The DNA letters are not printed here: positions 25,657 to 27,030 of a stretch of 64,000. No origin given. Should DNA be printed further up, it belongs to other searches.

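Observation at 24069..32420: Candidate acyl-signal/lipid biosynthesis cluster: SDR, secreted TPR protein, radical SAM, AMP-ligase with an overlapping putative N-acyltransferase, next to a sigma54 two-component system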

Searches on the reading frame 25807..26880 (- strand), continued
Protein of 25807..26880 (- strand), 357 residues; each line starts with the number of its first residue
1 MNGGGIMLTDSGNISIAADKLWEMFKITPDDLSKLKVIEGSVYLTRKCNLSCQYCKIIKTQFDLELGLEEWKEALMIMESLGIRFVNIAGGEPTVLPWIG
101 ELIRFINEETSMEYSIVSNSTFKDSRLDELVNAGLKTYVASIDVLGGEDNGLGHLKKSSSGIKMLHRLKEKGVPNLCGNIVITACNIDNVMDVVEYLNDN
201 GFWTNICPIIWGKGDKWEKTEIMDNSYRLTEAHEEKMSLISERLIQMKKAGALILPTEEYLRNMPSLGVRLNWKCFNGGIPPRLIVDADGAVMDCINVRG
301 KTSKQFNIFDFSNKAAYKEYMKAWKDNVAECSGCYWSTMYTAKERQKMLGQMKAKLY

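Call 55: find_encoding_contigs(protein=P0211, flank=8000, max_places=1)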
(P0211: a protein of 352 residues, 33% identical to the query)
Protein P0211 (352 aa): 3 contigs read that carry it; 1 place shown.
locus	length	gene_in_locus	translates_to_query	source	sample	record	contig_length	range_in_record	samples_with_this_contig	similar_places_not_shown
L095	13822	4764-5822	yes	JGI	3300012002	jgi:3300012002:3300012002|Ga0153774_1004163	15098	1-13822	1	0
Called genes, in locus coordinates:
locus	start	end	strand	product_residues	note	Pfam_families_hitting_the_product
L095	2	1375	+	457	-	?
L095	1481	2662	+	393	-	PF01637:ATPase_2 (faint), PF13173:AAA_14, PF13635:DUF4143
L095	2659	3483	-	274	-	PF04909:Amidohydro_2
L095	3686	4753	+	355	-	-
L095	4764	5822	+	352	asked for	PF04055:Radical_SAM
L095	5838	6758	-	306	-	PF01261:AP_endonuc_2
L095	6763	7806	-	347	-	PF08240:ADH_N, PF16912:Glu_dehyd_C, PF00107:ADH_zinc_N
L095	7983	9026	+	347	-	PF08240:ADH_N, PF16912:Glu_dehyd_C (weak), PF00107:ADH_zinc_N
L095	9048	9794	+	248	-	PF00834:Ribul_P_3_epim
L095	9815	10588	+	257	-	PF08220:HTH_DeoR, PF00455:DeoRC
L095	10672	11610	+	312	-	PF00294:PfkB, PF08543:Phos_pyr_kin, PF25270:Khk (weak)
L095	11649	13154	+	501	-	PF00370:FGGY_N, PF21546:FGGY_C_2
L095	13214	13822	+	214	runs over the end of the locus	PF05593:RHS_repeat (faint), PF11178:DUF2963 (faint)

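Call 87: list_cluster_members(proteins=[P0182, P0183, P0189, P0155, P0176, P0192, P0175, P0187, P0003, P0153])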
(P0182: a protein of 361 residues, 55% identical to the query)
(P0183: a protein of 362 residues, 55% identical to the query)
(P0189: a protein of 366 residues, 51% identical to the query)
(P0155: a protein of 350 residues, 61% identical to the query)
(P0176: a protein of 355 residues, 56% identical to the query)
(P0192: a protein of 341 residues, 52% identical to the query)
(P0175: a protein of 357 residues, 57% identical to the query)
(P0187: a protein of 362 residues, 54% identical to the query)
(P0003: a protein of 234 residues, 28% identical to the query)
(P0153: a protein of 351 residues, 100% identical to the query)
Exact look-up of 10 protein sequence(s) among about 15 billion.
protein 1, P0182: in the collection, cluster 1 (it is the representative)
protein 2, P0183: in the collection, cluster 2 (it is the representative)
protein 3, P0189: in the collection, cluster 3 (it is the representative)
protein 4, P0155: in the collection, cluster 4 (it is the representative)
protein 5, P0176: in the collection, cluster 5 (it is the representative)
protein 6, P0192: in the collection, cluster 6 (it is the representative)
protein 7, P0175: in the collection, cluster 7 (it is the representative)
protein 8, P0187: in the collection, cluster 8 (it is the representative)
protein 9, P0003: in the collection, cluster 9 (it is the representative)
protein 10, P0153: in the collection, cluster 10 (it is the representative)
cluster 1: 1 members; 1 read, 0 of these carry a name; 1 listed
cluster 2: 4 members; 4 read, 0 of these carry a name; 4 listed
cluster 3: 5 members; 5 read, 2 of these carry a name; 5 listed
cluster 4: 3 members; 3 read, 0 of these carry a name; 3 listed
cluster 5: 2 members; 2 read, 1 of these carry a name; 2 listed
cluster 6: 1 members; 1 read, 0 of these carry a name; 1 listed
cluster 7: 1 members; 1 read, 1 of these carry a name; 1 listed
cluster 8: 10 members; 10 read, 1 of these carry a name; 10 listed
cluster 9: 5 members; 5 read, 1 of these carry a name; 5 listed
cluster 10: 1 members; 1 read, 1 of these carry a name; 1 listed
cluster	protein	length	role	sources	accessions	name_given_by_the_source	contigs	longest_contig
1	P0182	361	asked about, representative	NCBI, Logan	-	-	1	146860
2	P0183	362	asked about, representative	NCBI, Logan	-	-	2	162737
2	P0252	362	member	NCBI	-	-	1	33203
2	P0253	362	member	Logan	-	-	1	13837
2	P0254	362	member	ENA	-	-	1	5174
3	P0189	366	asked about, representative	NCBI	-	-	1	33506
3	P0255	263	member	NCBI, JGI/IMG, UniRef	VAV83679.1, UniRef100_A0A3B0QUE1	Oxidoreductase, short-chain dehydrogenase/reductase family [hydrothermal vent metagenome] | Oxidoreductase, short-chain dehydrogenase/reductase family n=1 Tax=hydrothermal vent ...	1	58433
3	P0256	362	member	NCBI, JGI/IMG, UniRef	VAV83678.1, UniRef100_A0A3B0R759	hypothetical protein MNBD_DELTA01-952 [hydrothermal vent metagenome] | Radical SAM core domain-containing protein n=1 Tax=hydrothermal vent metagenome ...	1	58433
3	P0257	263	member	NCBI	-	-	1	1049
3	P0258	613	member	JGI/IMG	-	-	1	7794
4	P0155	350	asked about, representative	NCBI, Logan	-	-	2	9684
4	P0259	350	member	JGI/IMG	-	-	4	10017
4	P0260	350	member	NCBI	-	-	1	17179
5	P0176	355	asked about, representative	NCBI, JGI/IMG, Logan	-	-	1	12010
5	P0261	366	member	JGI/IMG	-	MoaA/NifB/PqqE/SkfB family radical SAM enzyme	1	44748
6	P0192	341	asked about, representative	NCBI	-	-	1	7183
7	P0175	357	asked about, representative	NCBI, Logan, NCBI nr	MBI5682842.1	MAG: radical SAM protein [Deltaproteobacteria bacterium] | radical SAM protein [Deltaproteobacteria bacterium]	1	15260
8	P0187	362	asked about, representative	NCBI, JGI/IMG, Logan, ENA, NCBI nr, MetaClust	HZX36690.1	MAG TPA: radical SAM protein [Thermodesulfobacteriota bacterium] | radical SAM protein [Thermodesulfobacteriota bacterium] | \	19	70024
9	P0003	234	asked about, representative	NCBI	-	-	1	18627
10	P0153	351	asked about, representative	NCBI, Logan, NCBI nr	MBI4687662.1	MAG: radical SAM protein [Nitrospirae bacterium] | radical SAM protein [Nitrospirota bacterium]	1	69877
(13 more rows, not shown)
